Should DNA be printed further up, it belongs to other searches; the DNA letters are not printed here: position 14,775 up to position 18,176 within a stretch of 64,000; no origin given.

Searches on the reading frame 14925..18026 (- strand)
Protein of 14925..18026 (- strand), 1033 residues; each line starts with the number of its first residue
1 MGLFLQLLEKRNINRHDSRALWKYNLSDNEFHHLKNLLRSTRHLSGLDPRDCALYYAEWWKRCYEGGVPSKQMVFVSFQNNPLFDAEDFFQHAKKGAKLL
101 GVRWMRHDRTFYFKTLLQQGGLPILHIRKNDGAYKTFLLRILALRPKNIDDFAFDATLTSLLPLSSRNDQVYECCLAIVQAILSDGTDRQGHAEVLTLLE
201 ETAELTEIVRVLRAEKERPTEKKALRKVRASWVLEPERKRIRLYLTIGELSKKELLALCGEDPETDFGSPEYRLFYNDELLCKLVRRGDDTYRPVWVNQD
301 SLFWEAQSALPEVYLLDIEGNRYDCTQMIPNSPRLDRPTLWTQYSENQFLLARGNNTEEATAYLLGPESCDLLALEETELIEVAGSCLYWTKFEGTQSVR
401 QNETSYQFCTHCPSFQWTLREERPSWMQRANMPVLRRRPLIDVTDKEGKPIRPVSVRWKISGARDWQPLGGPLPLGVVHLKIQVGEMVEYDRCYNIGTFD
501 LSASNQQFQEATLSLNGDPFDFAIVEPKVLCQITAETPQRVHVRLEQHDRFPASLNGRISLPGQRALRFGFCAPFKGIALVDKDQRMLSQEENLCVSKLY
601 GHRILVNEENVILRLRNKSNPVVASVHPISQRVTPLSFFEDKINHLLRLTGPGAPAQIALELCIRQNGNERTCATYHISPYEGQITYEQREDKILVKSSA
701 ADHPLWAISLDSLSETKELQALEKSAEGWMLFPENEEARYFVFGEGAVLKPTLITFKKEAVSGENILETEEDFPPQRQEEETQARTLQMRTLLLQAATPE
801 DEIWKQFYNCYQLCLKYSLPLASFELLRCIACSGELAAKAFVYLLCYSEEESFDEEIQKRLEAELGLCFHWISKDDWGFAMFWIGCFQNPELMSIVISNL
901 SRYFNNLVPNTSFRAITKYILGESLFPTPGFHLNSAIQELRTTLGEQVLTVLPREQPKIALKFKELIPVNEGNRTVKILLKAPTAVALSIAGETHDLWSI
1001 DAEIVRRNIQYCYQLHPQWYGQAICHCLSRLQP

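Call 5: search_protein_families(library=padloc, proteins=[window:14925-18026:-], max_evalue=0.01)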
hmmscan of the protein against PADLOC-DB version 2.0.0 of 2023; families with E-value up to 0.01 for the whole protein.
window:14925-18026:- (1033 aa): 7 families
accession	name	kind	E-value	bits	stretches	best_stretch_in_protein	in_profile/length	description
PDLC00045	DruH3|DruH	-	1.1e-32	111.1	3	6-234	15-247/1065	Unknown function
PDLC00049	DruH3|DruH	-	1.1e-11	41.3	1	6-143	18-162/1100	Unknown function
PDLC00047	DruH3|DruH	-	8.8e-07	25.1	1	6-79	10-93/1118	Unknown function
PDLC00039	DruH3|DruH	-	1.6e-06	24.3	1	6-67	73-139/1142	Unknown function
PDLC00041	DruH3|DruH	-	5.2e-06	22.4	1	6-176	14-193/1117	Unknown function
PDLC00044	DruH3|DruH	-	0.00074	15.3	1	5-145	13-158/1096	Unknown function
PDLC00048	DruH3|DruH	-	0.003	13.6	0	779-880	753-849/1036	Unknown function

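Call 6: search_protein_families(library=pfam, proteins=[window:14925-18026:-], max_evalue=0.01)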
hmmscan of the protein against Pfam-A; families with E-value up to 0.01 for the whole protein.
window:14925-18026:- (1033 aa): 0 families

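Call 7: search_protein_families(library=ncbifam, proteins=[window:14925-18026:-], max_evalue=0.1)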
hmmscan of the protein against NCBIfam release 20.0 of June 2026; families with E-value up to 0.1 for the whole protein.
window:14925-18026:- (1033 aa): 1 family
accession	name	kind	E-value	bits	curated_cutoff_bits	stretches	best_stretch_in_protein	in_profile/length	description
NF038336.1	YjiT_fam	subfamily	3.9e-35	121.1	150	2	342-881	369-927/1090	STY4851/ECs_5259 family protein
